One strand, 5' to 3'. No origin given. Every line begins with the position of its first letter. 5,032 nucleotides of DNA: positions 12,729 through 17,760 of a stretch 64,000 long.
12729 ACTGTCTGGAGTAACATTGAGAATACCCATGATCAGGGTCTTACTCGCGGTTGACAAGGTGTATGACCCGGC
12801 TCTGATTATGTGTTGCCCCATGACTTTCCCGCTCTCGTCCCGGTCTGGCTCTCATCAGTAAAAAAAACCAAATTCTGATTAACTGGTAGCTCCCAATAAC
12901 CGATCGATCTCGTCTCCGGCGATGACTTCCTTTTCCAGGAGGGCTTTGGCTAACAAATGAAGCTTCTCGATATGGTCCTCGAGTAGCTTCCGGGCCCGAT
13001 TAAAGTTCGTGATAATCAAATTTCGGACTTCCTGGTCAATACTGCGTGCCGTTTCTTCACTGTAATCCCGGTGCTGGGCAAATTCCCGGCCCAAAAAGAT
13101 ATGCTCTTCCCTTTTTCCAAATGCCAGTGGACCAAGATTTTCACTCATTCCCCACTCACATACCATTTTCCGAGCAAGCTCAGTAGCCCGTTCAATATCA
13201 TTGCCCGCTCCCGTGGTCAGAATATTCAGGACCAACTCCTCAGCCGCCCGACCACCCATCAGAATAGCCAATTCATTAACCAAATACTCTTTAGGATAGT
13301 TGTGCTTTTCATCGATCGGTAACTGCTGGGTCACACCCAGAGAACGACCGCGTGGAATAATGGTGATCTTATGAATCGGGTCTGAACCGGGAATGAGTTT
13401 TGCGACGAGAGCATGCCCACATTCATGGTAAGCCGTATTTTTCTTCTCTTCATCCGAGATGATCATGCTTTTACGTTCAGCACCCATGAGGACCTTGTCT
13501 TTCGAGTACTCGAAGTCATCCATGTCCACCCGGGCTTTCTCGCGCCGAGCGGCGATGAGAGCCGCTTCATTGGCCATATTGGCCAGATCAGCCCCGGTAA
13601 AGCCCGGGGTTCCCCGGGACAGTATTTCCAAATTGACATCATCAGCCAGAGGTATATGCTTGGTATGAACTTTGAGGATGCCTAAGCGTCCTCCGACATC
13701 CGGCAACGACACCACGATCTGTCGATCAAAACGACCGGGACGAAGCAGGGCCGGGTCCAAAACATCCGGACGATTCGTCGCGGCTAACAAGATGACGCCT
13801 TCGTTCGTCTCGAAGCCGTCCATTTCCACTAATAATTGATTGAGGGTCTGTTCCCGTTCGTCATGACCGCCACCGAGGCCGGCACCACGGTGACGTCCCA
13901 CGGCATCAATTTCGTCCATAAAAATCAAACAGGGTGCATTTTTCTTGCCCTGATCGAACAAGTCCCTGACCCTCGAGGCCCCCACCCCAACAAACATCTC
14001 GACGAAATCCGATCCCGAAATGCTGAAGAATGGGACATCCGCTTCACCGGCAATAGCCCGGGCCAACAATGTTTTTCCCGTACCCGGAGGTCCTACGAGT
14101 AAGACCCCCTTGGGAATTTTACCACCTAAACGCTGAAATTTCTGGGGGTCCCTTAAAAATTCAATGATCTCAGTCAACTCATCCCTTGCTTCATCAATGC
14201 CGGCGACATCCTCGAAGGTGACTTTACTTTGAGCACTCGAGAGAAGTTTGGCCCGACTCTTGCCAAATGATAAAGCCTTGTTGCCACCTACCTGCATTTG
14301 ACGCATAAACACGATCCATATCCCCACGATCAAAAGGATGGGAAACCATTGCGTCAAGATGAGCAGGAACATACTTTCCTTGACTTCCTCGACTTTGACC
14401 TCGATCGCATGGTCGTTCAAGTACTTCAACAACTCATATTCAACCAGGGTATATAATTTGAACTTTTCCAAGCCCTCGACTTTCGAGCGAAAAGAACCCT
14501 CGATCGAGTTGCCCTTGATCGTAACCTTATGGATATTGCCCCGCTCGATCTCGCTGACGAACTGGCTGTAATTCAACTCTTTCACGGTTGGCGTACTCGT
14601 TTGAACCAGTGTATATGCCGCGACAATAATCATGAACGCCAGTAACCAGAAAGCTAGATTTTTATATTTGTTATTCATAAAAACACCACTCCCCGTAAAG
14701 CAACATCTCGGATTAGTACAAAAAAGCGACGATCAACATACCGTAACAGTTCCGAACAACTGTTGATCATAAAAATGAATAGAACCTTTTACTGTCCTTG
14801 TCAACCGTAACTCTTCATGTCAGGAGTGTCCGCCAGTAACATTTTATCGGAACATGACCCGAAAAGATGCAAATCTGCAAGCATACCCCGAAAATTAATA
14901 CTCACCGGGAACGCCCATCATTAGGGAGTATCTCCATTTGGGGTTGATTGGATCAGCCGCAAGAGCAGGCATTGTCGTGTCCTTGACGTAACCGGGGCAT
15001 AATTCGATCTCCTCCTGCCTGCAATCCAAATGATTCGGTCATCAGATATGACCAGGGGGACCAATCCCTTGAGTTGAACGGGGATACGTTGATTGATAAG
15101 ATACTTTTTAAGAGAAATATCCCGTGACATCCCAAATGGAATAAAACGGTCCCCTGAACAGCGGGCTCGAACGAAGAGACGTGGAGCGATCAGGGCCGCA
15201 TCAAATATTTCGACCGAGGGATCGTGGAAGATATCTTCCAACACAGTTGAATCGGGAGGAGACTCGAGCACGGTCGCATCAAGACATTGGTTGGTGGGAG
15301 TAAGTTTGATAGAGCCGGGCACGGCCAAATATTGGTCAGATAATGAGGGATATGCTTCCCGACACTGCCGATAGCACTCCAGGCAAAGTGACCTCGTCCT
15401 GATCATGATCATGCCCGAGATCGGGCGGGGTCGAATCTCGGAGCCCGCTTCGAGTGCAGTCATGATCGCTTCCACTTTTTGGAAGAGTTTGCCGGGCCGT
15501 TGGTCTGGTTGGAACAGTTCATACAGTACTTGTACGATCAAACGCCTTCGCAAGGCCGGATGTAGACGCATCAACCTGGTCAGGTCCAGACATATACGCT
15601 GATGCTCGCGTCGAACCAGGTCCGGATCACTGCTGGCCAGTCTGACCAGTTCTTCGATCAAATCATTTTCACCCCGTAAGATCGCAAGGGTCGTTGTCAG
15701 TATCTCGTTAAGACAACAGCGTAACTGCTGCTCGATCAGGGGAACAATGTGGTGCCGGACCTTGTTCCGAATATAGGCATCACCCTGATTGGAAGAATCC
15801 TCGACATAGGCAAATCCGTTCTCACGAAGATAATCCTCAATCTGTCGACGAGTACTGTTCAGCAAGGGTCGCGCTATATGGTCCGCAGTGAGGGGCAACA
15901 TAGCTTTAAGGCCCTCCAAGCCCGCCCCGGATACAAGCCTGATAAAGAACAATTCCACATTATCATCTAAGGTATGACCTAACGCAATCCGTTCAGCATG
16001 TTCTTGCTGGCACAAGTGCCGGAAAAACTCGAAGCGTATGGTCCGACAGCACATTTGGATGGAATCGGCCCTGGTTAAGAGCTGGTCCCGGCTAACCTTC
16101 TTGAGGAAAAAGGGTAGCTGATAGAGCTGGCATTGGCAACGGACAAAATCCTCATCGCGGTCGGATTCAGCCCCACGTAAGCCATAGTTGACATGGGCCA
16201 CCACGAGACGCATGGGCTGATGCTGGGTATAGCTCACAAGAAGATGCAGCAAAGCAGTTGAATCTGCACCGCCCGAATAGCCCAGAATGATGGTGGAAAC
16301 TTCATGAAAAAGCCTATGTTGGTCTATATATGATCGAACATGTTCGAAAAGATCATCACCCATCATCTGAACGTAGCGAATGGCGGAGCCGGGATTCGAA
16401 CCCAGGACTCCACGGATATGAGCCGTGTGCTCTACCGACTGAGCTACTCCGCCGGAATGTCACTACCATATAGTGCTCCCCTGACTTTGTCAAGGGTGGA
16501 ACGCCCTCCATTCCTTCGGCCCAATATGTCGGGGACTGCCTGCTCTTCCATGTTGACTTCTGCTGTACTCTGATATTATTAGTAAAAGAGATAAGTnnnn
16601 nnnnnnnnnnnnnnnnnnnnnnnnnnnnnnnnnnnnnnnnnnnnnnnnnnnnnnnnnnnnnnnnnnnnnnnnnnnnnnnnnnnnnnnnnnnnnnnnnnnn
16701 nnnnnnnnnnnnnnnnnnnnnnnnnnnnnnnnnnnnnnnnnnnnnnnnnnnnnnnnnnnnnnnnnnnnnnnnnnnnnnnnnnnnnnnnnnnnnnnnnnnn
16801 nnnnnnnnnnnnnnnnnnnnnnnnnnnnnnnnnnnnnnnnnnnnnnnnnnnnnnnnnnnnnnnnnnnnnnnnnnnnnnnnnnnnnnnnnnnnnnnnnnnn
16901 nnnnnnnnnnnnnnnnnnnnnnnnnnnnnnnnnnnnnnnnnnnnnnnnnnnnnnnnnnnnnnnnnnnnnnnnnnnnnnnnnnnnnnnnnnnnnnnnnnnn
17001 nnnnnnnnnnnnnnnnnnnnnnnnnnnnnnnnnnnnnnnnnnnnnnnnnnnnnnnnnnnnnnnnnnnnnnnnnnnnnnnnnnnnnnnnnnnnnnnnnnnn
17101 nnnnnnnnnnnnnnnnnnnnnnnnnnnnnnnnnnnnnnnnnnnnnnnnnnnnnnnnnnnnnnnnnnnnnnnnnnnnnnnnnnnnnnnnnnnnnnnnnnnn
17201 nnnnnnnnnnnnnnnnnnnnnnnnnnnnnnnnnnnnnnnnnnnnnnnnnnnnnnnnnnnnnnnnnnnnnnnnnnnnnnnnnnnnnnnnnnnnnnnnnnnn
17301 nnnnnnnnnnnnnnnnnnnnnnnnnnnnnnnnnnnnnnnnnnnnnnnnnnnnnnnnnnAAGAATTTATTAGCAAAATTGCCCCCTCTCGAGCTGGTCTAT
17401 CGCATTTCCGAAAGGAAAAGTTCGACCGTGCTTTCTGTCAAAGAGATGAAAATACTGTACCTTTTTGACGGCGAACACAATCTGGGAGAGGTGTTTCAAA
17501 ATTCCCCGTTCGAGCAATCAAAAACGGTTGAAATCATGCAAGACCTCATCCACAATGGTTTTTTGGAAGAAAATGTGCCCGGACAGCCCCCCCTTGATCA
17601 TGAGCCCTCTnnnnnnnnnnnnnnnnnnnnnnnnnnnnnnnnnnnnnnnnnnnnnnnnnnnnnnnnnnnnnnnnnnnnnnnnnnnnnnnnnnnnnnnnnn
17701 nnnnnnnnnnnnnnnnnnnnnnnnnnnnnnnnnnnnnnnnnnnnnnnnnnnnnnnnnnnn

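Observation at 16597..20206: Tandem pair of output-less response regulators, one with a ~400 aa polyacidic disordered linker (RomR-like)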

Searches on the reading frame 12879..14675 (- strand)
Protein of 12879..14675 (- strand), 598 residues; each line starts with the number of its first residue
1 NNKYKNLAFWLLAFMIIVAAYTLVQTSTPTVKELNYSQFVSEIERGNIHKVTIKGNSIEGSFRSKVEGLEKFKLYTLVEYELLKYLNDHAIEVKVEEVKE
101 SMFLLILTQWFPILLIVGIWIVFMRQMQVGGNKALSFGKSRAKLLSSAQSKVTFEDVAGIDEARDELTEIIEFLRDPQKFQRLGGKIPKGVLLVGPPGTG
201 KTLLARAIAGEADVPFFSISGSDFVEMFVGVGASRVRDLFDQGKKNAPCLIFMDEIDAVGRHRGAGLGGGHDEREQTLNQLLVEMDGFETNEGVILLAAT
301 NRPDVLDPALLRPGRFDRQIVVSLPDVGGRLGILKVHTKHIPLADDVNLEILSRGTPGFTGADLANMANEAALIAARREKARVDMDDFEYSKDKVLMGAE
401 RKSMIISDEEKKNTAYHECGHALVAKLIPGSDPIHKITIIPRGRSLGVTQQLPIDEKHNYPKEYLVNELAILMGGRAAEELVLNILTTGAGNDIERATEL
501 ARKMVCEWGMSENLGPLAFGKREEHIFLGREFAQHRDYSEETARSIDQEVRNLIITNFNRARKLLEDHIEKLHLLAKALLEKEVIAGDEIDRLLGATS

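Call 87: find_homologous_proteins(query=window:12879-14675:-, max_evalue=1e-50)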
Query window:12879-14675:- (598 aa): 8000 proteins with E <= 1e-50 among 8000 candidates; the best 120 are listed.
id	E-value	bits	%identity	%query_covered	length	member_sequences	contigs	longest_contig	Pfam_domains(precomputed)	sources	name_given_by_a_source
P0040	0.0e+0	1330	100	100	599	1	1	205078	PF06068.20,PF06480.21,PF00004.36,PF17862.8,PF01434.25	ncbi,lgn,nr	ncbi:ATP-dependent zinc metalloprotease FtsH [bacterium]|nr:ATP-dependent zinc metalloprotease FtsH 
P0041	7.5e-283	957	70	100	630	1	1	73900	PF06068.20,PF06480.21,PF00004.36,PF17862.8,PF01434.25,PF07728.21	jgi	jgi:cell division protease FtsH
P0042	1.6e-279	946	68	100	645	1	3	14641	PF06068.20,PF06480.21,PF00004.36,PF05496.19,PF17862.8,PF01434.25,PF07728.21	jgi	jgi:cell division protease FtsH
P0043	4.0e-279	945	70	99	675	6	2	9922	PF06068.20,PF06480.21,PF00004.36,PF17862.8,PF01434.25,PF07728.21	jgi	-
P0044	6.5e-279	944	67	100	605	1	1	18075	PF06068.20,PF06480.21,PF00004.36,PF17862.8,PF01434.25,PF07728.21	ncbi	-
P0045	1.7e-278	943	68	99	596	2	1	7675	PF06068.20,PF06480.21,PF00004.36,PF17862.8,PF01434.25,PF07728.21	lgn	-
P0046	8.1e-278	941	69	99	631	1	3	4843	PF06068.20,PF06480.21,PF00004.36,PF17862.8,PF01434.25,PF07728.21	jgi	jgi:cell division protease FtsH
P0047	9.5e-278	940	69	99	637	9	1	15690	PF06068.20,PF06480.21,PF00004.36,PF17862.8,PF01434.25,PF07728.21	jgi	-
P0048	4.5e-277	938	69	99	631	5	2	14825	PF06068.20,PF06480.21,PF00004.36,PF17862.8,PF01434.25,PF07728.21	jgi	-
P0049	6.6e-277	938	69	99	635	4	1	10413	PF06068.20,PF06480.21,PF00004.36,PF05496.19,PF17862.8,PF01434.25,PF07728.21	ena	-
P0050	2.4e-276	936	69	100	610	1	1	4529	PF06068.20,PF06480.21,PF00004.36,PF17862.8,PF01434.25,PF07728.21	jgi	jgi:cell division protease FtsH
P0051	1.2e-275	934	68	100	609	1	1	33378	PF06068.20,PF06480.21,PF00004.36,PF17862.8,PF01434.25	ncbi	-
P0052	7.5e-275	931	69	99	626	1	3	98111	PF06068.20,PF06480.21,PF00004.36,PF17862.8,PF01434.25,PF07728.21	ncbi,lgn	ncbi:MAG: ATP-dependent zinc metalloprotease FtsH [bacterium]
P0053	1.0e-274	930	69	99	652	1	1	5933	PF06068.20,PF06480.21,PF00004.36,PF17862.8,PF01434.25,PF07728.21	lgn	-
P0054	1.8e-274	930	68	99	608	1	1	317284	PF06480.21,PF00004.36,PF17862.8,PF01434.25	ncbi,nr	ncbi:MAG: ATP-dependent metallopeptidase FtsH/Yme1/Tma family protein [Candidatus Tectomicrobia bact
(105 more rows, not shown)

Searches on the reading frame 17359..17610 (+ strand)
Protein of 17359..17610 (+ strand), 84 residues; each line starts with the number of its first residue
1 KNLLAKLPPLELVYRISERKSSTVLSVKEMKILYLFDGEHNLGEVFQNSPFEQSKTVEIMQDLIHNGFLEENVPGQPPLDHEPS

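Call 62: search_protein_families(library=pfam, proteins=[window:17359-17610:+], max_evalue=10)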
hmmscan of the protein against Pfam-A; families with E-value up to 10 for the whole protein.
window:17359-17610:+ (84 aa): 2 families
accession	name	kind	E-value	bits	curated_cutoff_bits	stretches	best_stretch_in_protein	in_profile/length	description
PF16221.11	HTH_47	-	0.083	12.9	27.1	1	16-70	23-77/78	winged helix-turn-helix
PF10676.14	gerPA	-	0.18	12.5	27.3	1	37-57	16-36/72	Spore germination protein gerPA/gerPF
